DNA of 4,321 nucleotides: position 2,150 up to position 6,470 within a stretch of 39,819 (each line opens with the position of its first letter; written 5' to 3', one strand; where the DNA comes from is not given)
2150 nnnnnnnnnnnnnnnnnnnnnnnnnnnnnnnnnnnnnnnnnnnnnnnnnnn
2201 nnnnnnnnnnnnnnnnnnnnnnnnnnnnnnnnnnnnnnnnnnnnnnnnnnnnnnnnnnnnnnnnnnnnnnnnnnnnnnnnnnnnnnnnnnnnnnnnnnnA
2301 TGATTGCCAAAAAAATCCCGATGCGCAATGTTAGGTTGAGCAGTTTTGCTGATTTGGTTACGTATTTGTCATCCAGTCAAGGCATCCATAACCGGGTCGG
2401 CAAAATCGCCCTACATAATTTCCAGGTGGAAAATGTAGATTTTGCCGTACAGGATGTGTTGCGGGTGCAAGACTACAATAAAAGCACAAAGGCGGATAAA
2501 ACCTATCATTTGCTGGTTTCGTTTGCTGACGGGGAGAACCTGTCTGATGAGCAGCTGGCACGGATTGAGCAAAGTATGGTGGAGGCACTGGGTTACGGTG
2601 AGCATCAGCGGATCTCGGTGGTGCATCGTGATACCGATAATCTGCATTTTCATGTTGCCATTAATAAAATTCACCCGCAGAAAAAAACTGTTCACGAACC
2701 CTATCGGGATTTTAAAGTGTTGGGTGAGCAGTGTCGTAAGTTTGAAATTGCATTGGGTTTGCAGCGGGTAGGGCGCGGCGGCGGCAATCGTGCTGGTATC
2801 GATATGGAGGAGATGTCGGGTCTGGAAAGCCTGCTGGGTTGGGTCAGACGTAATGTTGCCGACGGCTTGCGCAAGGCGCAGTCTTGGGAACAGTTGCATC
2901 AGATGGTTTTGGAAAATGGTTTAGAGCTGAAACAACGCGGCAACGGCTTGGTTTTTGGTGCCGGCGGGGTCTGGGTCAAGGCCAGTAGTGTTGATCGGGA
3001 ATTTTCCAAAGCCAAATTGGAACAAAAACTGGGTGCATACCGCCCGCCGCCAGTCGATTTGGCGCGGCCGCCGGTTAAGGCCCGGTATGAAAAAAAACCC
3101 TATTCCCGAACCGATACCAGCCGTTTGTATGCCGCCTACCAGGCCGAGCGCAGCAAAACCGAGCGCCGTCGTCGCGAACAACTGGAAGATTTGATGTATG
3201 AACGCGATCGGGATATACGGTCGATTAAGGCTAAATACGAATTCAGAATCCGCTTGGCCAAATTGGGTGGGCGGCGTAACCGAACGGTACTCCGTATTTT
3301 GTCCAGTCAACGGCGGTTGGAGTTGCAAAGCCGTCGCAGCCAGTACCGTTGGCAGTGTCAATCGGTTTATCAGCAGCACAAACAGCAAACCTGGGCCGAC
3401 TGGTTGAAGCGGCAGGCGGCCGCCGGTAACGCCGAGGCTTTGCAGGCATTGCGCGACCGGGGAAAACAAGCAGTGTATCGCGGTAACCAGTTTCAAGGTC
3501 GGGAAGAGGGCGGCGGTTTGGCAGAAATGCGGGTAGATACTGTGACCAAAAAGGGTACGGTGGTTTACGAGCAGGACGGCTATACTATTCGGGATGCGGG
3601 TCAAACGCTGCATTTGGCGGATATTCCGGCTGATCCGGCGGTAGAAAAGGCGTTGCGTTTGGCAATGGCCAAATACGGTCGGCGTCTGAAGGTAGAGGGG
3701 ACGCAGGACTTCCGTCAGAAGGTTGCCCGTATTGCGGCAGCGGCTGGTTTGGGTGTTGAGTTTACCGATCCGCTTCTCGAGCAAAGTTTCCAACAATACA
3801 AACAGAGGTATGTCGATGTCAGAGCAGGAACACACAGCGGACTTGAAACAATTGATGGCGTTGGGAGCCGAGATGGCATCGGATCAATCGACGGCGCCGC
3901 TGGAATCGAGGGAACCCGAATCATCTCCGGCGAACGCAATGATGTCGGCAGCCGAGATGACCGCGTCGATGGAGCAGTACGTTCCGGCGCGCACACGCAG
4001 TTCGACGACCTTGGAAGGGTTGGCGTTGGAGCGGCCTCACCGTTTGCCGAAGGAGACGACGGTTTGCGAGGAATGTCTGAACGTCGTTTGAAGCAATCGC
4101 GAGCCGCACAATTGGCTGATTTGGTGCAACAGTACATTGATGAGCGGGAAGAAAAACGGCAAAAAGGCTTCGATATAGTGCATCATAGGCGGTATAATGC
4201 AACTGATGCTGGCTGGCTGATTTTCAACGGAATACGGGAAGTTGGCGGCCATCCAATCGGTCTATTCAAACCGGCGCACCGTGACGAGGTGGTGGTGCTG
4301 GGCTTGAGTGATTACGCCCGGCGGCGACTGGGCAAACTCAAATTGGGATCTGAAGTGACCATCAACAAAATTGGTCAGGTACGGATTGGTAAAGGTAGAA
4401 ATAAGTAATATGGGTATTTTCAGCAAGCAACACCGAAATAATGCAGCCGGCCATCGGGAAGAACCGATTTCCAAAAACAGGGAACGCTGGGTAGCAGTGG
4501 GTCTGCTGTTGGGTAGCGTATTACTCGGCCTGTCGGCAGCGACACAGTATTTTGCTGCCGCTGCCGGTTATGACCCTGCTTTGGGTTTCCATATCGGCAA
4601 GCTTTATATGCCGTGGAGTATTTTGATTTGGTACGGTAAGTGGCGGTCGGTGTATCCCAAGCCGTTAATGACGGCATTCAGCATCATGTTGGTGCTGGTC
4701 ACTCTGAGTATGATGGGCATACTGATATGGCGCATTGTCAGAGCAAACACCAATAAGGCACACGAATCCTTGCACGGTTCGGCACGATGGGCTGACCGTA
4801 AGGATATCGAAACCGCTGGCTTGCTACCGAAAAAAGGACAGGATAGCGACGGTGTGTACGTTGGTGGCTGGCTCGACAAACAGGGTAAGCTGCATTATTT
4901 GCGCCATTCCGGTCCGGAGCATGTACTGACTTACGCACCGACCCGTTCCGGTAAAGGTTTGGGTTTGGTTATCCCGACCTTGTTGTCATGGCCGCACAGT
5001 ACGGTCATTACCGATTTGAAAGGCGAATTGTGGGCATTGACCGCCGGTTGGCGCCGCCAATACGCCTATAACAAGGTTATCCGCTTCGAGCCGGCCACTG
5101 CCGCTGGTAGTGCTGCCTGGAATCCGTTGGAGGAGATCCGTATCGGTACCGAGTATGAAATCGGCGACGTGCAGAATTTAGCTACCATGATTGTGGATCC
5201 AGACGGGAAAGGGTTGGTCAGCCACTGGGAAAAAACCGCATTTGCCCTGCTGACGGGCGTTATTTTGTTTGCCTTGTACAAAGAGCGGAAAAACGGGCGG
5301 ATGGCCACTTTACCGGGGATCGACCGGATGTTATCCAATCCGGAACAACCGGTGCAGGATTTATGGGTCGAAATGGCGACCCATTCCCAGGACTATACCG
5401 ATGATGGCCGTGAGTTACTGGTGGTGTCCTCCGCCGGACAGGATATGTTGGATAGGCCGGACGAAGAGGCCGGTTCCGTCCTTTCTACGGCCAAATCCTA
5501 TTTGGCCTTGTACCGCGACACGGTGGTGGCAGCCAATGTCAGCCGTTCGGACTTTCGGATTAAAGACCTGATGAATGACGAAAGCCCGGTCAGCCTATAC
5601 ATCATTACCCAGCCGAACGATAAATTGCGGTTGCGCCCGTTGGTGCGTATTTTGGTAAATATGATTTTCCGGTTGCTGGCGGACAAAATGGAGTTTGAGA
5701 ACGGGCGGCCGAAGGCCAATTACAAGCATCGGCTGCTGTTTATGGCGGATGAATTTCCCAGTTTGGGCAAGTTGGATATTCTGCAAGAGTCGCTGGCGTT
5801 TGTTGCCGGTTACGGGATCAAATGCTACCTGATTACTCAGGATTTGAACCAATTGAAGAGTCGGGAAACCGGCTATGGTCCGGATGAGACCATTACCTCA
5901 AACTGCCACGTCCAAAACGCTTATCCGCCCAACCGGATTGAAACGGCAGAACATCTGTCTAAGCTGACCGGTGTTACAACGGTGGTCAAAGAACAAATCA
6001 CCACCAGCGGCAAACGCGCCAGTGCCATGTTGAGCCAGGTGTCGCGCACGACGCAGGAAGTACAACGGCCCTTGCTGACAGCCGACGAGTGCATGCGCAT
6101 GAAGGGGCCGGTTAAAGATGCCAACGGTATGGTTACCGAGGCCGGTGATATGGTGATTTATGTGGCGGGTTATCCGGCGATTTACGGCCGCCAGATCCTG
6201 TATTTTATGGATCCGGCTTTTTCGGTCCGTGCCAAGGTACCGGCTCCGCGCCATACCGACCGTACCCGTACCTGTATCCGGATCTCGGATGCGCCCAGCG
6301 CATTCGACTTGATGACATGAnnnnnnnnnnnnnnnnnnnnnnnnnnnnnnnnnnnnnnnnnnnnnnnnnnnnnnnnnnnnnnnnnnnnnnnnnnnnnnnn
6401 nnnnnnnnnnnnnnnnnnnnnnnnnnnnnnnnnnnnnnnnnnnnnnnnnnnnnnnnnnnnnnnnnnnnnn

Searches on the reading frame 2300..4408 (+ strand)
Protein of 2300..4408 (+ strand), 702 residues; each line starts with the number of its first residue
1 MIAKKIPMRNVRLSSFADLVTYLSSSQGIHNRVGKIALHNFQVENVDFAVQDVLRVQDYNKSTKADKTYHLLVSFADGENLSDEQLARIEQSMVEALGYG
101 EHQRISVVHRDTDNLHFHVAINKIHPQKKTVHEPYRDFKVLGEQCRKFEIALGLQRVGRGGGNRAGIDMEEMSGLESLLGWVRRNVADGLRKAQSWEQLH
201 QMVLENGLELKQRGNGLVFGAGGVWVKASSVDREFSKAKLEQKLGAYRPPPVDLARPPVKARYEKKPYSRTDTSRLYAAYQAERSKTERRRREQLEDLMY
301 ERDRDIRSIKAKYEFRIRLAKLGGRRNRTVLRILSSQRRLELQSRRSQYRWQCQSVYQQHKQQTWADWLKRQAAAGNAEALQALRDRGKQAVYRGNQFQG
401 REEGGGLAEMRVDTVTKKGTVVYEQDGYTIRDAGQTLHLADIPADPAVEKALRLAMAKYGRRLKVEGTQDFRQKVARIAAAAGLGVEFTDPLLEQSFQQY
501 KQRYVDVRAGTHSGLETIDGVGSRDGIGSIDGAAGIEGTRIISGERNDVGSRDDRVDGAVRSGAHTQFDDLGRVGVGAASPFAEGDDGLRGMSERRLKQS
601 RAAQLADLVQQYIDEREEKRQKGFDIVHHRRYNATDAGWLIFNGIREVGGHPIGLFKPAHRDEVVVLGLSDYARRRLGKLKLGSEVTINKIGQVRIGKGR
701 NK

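Call 11: search_protein_families(library=pfam, proteins=[window:2300-4408:+])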
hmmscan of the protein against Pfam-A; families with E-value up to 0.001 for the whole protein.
window:2300-4408:+ (702 aa): 4 families
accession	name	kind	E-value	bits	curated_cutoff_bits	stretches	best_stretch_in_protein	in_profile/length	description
PF22863.1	TraI_middle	-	5.8e-31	107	27.6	1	167-249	5-88/89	TraI-like middle domain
PF03432.20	Relaxase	-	6.1e-28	98.2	24.6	1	31-154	8-132/132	MobA/VirD2-like, nuclease domain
PF22287.2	TraI-like_C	-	3.8e-20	72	28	1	610-695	3-85/85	TraI-like C-terminal domain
PF18821.6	LPD7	-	5.1e-19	68.5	27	1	413-499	5-90/92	Large polyvalent protein-associated domain 7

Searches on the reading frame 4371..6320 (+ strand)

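Call 11: search_protein_families(library=pfam, proteins=[window:4371-6320:+])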
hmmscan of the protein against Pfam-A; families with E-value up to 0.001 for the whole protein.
window:4371-6320:+ (649 aa): 3 families
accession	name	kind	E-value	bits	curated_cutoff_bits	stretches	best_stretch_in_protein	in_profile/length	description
PF02534.20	T4SS-DNA_transf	-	8.6e-130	434.1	20.1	1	139-629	1-462/468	Type IV secretory system Conjugative DNA transfer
PF12696.13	TraG-D_C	-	1.9e-24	86.5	22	1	454-578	1-125/126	TraM recognition site of TraD and TraG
PF10412.15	TrwB_AAD_bind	-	8.8e-18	64.8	20.5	1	211-582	46-367/387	Type IV secretion-system coupling protein DNA-binding domain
